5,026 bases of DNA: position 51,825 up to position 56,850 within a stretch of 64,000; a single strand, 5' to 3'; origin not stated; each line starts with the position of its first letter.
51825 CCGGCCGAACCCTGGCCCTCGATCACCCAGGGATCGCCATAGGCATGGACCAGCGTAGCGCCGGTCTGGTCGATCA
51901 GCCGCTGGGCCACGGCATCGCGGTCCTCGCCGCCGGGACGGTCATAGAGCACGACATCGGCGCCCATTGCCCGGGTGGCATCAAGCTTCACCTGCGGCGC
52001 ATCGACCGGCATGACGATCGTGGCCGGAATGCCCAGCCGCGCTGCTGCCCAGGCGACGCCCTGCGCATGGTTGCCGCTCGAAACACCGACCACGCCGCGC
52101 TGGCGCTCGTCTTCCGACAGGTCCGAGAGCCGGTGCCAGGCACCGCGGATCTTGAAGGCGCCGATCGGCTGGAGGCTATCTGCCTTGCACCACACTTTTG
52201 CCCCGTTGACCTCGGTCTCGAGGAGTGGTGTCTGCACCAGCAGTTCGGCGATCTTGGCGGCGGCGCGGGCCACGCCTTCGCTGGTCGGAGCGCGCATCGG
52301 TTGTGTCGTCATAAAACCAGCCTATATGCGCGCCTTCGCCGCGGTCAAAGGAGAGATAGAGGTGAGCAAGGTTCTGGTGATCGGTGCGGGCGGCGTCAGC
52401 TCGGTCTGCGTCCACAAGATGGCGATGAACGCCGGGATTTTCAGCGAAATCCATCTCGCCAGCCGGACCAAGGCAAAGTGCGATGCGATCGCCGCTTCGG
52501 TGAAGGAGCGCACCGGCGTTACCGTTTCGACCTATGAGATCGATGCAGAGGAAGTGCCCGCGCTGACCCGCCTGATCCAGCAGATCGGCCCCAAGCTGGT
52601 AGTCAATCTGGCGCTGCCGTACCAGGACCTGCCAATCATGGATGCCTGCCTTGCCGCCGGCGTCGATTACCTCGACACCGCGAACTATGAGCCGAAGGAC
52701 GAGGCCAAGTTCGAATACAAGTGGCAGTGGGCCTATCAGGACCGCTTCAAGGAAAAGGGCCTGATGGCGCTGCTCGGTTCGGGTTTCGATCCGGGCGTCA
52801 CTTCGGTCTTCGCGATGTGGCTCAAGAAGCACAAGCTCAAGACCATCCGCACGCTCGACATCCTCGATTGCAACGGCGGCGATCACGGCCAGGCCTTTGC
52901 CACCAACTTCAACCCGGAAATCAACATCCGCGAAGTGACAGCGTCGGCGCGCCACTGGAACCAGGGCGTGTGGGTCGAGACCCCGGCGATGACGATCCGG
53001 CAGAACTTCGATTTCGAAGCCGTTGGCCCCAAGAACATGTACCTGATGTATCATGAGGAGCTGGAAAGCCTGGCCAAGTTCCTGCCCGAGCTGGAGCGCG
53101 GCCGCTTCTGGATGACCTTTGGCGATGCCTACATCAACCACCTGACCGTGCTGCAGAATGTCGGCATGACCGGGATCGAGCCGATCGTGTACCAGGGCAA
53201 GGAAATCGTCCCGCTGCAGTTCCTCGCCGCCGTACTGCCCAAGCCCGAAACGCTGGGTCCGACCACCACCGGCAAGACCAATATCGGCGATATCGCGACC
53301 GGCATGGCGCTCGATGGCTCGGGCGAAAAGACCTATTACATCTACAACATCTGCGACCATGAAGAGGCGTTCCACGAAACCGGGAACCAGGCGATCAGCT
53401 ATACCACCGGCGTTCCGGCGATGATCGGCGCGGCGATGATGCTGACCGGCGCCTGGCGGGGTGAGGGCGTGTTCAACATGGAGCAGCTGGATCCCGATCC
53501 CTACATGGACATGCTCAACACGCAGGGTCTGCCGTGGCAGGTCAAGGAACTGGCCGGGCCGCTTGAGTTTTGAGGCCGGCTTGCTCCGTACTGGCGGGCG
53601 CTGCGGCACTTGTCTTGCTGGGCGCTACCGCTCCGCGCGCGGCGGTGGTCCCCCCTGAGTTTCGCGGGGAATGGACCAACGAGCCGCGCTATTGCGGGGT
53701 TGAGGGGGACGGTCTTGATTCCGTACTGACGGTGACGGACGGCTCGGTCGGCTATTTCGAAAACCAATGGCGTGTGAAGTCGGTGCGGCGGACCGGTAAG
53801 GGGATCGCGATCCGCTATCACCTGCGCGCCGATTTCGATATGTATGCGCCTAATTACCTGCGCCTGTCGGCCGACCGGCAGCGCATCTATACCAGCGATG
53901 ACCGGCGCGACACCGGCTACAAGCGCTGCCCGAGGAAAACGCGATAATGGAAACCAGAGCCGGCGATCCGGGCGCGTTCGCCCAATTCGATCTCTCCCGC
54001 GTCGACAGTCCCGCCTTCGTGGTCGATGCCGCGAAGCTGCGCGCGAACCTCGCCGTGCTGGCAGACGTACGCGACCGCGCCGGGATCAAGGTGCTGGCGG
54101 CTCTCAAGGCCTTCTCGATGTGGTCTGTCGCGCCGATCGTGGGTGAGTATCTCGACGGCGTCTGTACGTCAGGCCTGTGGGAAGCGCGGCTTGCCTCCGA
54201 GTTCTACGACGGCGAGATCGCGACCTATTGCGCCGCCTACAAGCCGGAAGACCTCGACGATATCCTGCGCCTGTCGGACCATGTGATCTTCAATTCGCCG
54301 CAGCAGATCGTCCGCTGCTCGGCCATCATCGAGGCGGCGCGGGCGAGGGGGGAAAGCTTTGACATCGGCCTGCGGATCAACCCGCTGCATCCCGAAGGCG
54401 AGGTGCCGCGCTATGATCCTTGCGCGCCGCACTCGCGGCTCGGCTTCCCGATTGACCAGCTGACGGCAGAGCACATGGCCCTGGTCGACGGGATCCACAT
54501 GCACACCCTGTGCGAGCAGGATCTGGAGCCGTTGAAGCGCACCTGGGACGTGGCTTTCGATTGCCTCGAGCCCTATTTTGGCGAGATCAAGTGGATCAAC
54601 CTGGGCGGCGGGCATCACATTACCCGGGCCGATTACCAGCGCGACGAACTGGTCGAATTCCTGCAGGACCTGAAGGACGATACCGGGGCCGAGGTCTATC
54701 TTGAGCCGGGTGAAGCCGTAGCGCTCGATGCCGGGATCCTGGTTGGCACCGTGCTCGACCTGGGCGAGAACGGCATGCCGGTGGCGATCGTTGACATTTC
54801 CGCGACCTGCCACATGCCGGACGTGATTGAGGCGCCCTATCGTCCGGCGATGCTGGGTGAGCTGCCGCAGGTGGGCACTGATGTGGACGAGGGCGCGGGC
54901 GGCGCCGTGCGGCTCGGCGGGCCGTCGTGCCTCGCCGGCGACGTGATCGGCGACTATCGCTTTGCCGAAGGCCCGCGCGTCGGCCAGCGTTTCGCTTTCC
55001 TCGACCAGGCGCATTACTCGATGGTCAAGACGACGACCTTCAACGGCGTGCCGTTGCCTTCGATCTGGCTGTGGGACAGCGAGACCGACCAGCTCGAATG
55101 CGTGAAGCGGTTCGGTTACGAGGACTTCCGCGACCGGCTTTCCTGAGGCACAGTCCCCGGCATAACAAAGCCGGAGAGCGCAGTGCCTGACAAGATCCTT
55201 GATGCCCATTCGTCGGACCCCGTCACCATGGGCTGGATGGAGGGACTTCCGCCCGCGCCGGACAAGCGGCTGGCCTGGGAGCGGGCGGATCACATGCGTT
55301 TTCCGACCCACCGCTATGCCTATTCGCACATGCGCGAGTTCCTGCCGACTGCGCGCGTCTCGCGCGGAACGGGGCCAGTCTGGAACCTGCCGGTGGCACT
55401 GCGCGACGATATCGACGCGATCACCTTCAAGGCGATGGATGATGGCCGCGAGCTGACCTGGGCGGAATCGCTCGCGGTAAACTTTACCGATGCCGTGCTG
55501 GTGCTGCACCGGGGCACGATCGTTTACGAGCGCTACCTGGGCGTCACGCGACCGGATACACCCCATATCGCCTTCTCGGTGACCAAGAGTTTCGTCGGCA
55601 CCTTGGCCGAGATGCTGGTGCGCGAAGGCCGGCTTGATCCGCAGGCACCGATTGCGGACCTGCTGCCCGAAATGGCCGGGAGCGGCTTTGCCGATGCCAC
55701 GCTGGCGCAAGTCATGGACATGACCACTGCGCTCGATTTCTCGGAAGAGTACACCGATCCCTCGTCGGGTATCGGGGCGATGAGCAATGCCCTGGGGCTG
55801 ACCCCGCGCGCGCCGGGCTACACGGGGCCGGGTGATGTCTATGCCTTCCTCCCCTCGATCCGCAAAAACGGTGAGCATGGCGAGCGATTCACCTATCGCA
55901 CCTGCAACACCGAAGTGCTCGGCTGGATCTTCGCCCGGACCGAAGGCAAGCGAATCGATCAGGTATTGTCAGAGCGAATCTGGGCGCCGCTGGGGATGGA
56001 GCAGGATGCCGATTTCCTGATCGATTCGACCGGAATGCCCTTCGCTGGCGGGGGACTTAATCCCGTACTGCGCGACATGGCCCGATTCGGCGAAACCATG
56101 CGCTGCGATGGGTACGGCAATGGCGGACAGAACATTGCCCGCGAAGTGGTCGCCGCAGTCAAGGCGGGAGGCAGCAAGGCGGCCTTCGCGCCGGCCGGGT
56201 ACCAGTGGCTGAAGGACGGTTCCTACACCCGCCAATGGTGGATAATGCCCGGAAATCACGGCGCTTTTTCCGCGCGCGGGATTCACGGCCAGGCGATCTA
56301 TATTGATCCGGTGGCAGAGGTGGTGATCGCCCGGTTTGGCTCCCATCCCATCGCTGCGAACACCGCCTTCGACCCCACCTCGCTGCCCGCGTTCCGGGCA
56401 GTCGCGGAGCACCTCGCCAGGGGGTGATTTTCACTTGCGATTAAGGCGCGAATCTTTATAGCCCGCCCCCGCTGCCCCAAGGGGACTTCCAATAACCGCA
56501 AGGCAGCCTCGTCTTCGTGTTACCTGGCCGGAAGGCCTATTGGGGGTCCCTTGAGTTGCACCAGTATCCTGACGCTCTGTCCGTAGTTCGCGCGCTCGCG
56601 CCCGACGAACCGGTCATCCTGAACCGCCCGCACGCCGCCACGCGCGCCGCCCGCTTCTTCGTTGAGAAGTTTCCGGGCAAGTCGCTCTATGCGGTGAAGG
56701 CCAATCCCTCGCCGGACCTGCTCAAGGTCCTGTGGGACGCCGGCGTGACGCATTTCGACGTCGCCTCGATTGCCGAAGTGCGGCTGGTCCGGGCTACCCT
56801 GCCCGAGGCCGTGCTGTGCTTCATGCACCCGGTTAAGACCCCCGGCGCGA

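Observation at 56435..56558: Two-state RNA leader sequestering the RBS of ornithine decarboxylase (riboswitch-like)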

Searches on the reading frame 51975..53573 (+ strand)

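Call 62: search_protein_families(library=pfam, proteins=[window:51975-53573:+])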
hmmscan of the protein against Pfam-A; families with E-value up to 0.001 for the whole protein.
window:51975-53573:+ (532 aa): 2 families
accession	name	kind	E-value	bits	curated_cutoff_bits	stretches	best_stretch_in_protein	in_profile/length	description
PF16653.10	Sacchrp_dh_C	-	4.1e-42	145.6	31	1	270-519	1-265/265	Saccharopine dehydrogenase C-terminal domain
PF03435.24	Sacchrp_dh_NADP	-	8.5e-33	113.9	25.1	1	133-266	1-129/129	Saccharopine dehydrogenase NADP binding domain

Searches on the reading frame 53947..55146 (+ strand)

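Call 35: search_protein_families(library=pfam, proteins=[window:53947-55146:+])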
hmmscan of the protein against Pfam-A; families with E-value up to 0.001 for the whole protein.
window:53947-55146:+ (399 aa): 1 family
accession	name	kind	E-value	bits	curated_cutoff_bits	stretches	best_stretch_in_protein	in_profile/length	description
PF00278.28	Orn_DAP_Arg_deC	-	8.7e-07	29.6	23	1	125-353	5-93/95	Pyridoxal-dependent decarboxylase, C-terminal sheet domain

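Call 61: search_protein_families(library=ncbifam, proteins=[window:53947-55146:+])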
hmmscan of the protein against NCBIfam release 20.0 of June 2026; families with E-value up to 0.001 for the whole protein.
window:53947-55146:+ (399 aa): 3 families
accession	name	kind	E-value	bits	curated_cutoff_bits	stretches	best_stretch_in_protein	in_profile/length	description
TIGR01047.1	nspC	equivalog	1.1e-117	392.7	409.05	1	20-398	2-380/380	carboxynorspermidine decarboxylase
TIGR01048.1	lysA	equivalog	8.6e-15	54.1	297.9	1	19-383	23-402/417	diaminopimelate decarboxylase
NF006515.0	PRK08961.1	equivalog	4.3e-07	28.3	802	1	140-368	617-851/861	bifunctional aspartate kinase/diaminopimelate decarboxylase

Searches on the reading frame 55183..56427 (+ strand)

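Call 35: search_protein_families(library=pfam, proteins=[window:55183-56427:+])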
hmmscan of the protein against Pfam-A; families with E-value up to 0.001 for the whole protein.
window:55183-56427:+ (414 aa): 1 family
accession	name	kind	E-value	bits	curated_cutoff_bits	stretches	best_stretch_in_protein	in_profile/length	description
PF00144.29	Beta-lactamase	-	1.7e-34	119.9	27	1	104-384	18-306/329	Beta-lactamase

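Call 61: search_protein_families(library=ncbifam, proteins=[window:55183-56427:+])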
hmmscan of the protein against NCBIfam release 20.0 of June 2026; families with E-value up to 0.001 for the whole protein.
window:55183-56427:+ (414 aa): 8 families
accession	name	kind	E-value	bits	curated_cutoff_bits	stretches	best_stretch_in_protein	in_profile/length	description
NF052559.1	MthAcHydAcmB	equivalog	1.6e-09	37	550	1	233-276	170-212/391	methyl acetate hydrolase AcmB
NF045925.1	3-sucCA_synth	equivalog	4.7e-09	35.2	800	1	103-382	58-306/498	3-succinylated cholic acid synthase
NF033085.1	bla_class_C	equivalog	2.2e-05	23.5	415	0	132-182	60-110/356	class C beta-lactamase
NF052353.1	EstBLacLipLMycb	equivalog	5.2e-05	22.3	650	1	125-184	72-131/420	esterase/beta-lactamase LipL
NF038269.1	lipase_LipE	equivalog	8.4e-05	21.8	750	1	123-186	83-146/407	lipase LipE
NF045671.1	blaPNC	exception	0.00022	20.2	750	0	125-182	94-151/401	PNC family class C beta-lactamase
NF033700.1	blaCMA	exception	0.00047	19.3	887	1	132-181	78-127/375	CMA family class C beta-lactamase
NF050810.1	blaCHC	exception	0.00056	18.9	780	0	120-184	72-135/387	CHC family extended-spectrum class C beta-lactamase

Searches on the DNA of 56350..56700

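Call 4: search_rna_families(source=window, start=56350, end=56700, threshold=evalue, max_evalue=10, show_alignments=4)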
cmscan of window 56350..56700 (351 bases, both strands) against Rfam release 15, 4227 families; matches with E-value up to 10: 2.
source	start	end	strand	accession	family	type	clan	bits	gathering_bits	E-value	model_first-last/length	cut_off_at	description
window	56592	56624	-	RF01136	sR28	Gene; snRNA; snoRNA; CD-box;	-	9.7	39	4.4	1-55/55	no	Small nucleolar RNA sR28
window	56372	56402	-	RF02145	MEG8_1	Gene; lncRNA;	-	9.3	70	10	65-97/97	no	Maternally expressed 8 exon 1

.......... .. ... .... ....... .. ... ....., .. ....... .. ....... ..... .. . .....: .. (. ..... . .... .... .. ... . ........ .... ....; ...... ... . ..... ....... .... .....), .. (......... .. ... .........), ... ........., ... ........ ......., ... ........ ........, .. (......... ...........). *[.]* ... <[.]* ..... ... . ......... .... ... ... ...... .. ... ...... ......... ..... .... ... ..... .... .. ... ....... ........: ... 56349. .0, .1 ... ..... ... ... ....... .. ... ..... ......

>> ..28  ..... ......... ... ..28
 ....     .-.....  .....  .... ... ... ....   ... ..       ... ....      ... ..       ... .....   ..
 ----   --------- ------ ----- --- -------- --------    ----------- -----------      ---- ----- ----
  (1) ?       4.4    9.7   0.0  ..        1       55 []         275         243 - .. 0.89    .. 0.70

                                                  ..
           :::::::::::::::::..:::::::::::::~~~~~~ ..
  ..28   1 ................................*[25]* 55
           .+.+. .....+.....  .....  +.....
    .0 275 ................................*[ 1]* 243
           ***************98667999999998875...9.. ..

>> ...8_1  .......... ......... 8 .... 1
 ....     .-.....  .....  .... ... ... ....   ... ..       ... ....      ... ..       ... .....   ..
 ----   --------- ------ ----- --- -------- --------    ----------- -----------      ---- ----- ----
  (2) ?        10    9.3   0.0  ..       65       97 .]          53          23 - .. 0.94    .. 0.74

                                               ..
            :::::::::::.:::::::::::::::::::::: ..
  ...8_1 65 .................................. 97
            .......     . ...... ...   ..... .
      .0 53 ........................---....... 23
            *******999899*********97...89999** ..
